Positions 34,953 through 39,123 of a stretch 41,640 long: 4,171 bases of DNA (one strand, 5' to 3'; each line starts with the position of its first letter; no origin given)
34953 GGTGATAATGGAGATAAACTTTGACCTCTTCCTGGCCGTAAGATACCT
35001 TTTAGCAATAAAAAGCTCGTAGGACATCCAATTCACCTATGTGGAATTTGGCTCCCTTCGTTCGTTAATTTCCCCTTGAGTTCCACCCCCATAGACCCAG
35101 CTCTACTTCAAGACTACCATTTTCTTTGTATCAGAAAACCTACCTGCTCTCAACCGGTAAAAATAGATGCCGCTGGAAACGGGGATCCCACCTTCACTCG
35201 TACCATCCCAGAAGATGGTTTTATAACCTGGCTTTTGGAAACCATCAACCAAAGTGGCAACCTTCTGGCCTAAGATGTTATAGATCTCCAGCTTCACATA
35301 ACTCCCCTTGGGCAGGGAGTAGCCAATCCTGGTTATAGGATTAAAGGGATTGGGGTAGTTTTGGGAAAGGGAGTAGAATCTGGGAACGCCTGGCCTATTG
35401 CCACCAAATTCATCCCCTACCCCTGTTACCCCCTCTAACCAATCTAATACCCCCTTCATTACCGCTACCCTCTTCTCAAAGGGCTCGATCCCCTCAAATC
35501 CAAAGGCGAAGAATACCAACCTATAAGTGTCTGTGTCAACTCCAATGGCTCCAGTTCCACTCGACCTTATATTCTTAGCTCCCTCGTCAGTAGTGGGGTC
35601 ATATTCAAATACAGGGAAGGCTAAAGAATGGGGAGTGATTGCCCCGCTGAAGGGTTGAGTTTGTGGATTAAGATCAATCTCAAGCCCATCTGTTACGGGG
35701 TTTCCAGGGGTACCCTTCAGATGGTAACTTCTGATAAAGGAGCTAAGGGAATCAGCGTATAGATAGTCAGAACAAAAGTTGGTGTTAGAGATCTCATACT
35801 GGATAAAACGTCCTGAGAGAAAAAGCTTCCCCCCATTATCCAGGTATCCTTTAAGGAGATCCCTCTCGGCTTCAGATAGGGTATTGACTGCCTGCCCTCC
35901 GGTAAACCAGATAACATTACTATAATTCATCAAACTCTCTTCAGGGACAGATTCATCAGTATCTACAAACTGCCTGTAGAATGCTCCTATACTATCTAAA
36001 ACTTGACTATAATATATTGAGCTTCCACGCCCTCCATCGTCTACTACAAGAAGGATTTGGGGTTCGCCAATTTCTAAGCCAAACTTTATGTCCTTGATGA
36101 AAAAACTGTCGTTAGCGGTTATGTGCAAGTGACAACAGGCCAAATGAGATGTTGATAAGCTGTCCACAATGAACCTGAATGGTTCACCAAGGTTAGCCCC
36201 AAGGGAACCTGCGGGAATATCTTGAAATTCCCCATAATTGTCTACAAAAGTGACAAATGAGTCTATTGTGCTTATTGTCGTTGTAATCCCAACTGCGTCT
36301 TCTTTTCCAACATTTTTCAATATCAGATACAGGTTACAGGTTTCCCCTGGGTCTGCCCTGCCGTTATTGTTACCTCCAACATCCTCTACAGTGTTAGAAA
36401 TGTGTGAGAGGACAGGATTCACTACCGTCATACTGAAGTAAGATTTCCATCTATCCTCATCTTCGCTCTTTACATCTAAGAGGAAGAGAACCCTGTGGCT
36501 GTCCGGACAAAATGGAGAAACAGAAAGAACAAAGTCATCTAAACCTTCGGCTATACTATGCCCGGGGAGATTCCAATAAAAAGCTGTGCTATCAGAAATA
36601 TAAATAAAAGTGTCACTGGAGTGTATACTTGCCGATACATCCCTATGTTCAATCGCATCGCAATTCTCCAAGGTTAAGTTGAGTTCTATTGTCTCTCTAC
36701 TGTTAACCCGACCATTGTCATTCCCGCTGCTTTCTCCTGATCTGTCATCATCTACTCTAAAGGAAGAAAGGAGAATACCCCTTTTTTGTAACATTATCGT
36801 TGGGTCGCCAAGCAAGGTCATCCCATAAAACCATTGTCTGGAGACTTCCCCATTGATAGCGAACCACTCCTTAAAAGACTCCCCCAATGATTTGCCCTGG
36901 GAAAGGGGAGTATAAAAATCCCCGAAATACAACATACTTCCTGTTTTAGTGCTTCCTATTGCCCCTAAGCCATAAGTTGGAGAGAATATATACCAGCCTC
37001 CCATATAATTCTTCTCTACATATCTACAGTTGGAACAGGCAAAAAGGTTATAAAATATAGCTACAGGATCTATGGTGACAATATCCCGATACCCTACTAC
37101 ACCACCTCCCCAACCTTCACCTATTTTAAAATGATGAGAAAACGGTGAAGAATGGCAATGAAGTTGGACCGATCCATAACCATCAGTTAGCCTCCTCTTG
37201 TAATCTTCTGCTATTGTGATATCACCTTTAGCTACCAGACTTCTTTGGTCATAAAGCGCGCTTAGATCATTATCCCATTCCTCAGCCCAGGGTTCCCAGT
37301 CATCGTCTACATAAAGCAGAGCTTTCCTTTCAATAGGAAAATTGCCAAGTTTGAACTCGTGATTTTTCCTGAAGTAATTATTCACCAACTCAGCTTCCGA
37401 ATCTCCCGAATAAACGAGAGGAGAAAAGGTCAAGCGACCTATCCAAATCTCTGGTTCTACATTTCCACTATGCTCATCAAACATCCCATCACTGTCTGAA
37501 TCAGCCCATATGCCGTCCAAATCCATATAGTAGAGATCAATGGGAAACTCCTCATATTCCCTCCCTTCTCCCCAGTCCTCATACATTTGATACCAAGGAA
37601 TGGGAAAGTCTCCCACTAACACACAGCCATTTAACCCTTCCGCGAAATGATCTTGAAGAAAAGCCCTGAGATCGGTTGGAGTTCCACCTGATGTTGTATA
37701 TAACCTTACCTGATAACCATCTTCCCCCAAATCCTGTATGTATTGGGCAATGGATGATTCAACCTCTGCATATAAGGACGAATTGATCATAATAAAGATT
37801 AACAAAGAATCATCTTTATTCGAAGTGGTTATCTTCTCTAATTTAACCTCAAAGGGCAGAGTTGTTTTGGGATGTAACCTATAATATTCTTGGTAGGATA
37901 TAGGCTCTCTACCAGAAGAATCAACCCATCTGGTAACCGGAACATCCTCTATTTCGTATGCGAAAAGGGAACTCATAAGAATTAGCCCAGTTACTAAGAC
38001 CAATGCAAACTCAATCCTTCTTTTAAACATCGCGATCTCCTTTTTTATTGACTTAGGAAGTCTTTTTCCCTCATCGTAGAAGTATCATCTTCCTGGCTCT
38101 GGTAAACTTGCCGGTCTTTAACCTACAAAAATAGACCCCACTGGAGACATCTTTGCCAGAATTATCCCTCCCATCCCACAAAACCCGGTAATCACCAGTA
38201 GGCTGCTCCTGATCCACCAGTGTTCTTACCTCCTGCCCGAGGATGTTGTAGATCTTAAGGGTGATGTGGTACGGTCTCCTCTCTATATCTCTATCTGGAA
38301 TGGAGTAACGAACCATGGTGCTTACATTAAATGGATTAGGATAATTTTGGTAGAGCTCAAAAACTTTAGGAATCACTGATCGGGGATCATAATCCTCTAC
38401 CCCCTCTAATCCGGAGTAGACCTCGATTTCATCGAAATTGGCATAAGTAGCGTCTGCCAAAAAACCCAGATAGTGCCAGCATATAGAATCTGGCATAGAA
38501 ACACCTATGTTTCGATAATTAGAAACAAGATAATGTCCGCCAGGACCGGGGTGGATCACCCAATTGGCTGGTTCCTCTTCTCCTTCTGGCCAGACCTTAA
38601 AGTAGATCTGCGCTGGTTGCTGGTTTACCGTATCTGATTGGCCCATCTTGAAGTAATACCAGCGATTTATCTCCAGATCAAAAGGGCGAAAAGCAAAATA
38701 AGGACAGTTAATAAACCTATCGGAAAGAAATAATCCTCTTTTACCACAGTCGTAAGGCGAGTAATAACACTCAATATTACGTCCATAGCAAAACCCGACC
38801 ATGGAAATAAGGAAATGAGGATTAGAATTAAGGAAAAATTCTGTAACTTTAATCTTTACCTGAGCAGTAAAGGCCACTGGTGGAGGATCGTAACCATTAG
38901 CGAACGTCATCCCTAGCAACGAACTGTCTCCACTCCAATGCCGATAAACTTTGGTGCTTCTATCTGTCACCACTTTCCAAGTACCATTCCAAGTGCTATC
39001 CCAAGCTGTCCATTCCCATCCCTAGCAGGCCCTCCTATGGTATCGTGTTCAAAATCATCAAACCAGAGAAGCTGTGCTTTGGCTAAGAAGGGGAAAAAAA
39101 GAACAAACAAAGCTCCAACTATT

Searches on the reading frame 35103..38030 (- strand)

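Call 12: search_protein_families(library=pfam, proteins=[window:35103-38030:-], max_evalue=0.001)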
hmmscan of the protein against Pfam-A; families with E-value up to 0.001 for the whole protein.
window:35103-38030:- (975 aa): 4 families
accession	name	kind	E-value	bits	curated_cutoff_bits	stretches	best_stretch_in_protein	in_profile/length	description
PF01364.23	Peptidase_C25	-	1.3e-06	28.4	23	1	105-299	24-244/374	Peptidase family C25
PF13860.13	FlgD_ig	-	1.4e-05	25.4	27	1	909-960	21-73/79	FlgD Ig-like domain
PF18962.6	Por_Secre_tail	-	2.4e-05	24.9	27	1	892-973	2-75/75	Secretion system C-terminal sorting domain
PF13585.12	CHU_C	-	0.0002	21.9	27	1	912-963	29-74/86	CHU_C Type IX secretion signal domain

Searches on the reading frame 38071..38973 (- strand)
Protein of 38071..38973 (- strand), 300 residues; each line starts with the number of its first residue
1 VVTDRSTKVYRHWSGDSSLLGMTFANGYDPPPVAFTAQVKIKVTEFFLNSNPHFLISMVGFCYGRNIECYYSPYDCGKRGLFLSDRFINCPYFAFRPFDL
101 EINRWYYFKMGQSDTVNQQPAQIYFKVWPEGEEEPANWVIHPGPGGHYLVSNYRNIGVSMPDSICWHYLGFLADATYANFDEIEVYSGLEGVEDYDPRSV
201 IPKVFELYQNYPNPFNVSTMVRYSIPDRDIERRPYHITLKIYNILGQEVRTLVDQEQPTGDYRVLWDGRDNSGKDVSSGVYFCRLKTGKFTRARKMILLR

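Call 12: search_protein_families(library=pfam, proteins=[window:38071-38973:-], max_evalue=0.001)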
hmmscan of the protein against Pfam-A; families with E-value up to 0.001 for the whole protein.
window:38071-38973:- (300 aa): 3 families
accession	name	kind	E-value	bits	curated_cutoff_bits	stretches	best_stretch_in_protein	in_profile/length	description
PF13860.13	FlgD_ig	-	1.9e-09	37.8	27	1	237-283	25-71/79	FlgD Ig-like domain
PF18962.6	Por_Secre_tail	-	4.2e-05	24.2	27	1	211-297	2-74/75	Secretion system C-terminal sorting domain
PF13585.12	CHU_C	-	0.00047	20.7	27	0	236-287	28-72/86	CHU_C Type IX secretion signal domain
